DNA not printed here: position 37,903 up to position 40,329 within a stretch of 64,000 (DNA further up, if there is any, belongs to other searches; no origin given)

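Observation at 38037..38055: Duplication unit is bounded by the signal-peptide cleavage region at one end and the poly(A) signal at the other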

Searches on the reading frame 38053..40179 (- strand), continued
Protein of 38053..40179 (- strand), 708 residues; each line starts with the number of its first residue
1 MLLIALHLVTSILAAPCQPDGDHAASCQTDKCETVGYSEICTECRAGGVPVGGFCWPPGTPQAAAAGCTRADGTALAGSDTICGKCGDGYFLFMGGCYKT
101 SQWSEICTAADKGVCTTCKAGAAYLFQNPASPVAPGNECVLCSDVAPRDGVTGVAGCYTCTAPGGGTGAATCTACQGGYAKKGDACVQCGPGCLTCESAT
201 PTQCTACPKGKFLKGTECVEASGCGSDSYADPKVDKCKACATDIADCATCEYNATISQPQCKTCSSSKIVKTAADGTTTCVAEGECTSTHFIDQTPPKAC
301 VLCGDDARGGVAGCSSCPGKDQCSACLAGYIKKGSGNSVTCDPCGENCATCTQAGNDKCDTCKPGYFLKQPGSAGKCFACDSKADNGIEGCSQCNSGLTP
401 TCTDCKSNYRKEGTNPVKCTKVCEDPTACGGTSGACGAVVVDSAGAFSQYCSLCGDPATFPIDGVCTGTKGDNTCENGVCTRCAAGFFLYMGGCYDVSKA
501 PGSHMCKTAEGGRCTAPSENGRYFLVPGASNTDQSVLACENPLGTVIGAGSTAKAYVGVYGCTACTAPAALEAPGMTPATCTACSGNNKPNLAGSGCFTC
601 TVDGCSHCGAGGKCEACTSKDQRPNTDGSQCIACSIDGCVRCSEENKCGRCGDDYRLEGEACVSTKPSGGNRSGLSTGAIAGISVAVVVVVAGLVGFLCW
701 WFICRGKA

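Call 21: find_encoding_contigs(protein=P0121, flank=10000, max_places=5)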
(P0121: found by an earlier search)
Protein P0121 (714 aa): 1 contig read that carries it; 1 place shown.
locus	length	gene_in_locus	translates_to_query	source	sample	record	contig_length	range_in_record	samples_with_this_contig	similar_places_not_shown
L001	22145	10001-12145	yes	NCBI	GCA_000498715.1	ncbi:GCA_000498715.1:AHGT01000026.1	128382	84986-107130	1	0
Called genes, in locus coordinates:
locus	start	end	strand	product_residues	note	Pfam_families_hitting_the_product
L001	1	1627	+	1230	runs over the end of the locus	-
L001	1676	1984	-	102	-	PF00240:ubiquitin, PF11976:Rad60-SLD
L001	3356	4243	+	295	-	PF00069:Pkinase, PF07714:PK_Tyr_Ser-Thr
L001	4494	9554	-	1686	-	-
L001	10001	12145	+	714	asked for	PF03302:VSP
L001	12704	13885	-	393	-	-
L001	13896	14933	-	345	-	-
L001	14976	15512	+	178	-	PF01625:PMSR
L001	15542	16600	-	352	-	-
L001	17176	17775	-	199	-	PF05603:Hikeshi-like_N (weak)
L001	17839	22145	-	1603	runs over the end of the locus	-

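Call 26: find_encoding_contigs(protein=P0004, flank=10000, max_places=5)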
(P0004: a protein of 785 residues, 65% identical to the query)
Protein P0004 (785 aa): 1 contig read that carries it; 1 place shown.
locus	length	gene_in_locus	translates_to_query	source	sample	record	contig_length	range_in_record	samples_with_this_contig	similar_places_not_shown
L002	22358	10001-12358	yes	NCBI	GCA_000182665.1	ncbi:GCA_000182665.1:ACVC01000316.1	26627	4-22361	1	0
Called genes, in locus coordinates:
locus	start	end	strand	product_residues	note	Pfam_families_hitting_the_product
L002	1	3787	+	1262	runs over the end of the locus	?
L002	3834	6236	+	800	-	-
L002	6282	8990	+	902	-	PF00069:Pkinase, PF07714:PK_Tyr_Ser-Thr (faint), PF00069:Pkinase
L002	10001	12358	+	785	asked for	PF03302:VSP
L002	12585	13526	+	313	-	PF03152:UFD1_N1, PF24842:UFD1_N2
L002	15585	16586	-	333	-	-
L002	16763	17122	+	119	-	PF00428:Ribosomal_60s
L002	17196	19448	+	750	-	-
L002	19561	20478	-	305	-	-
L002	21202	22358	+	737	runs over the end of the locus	PF00069:Pkinase, PF07714:PK_Tyr_Ser-Thr, PF12796:Ank_2, PF12796:Ank_2, PF12796:Ank_2, PF12796:Ank_2, PF13637:Ank_4, PF12796:Ank_2, +10 more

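Call 27: find_encoding_contigs(protein=P0002, flank=10000, max_places=5)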
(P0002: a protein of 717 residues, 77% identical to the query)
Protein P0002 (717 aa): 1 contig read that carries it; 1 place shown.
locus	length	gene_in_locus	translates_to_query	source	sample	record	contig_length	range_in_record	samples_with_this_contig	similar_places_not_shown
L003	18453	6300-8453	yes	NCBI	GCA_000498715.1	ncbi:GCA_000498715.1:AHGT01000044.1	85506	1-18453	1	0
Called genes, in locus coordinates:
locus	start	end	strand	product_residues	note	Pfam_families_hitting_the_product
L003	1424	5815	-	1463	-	-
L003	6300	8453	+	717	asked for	PF03302:VSP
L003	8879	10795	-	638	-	PF00069:Pkinase, PF07714:PK_Tyr_Ser-Thr, PF12796:Ank_2, PF13637:Ank_4 (faint), PF00023:Ank (faint), PF13606:Ank_3 (faint), PF13857:Ank_5 (faint), PF12796:Ank_2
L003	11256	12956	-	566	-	-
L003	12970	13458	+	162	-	PF04096:Nucleoporin2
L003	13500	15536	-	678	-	PF14772:NYD-SP28, PF14775:NYD-SP28_assoc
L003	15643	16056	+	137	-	PF00833:Ribosomal_S17e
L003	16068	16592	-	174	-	-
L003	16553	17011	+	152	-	PF00831:Ribosomal_L29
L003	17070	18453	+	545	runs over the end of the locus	PF12832:MFS_1_like (weak), PF07690:MFS_1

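Call 35: find_encoding_contigs(protein=P0124, flank=10000, max_places=5)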
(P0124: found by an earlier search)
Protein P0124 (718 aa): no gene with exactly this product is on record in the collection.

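Call 37: find_encoding_contigs(protein=P0123, flank=10000, max_places=5)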
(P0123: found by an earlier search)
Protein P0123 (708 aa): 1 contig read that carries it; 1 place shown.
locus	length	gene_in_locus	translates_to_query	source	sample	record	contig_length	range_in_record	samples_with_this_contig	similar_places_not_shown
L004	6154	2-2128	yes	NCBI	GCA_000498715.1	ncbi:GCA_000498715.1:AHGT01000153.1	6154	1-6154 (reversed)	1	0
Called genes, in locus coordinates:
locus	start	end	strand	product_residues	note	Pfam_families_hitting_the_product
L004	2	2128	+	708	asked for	PF03302:VSP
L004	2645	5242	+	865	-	PF00069:Pkinase, PF07714:PK_Tyr_Ser-Thr, PF12796:Ank_2, PF12796:Ank_2, PF13637:Ank_4 (weak), PF12796:Ank_2, PF12796:Ank_2, PF12796:Ank_2, +7 more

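Call 38: find_encoding_contigs(protein=P0128, flank=10000, max_places=5)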
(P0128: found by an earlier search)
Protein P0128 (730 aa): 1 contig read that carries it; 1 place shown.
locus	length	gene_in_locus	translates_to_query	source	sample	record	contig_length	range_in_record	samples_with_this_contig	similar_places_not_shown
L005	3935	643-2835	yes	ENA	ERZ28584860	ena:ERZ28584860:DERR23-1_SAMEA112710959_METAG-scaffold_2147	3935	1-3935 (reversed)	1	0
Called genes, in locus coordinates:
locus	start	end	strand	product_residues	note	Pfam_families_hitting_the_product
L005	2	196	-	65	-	?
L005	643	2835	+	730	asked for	PF03302:VSP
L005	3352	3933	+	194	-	?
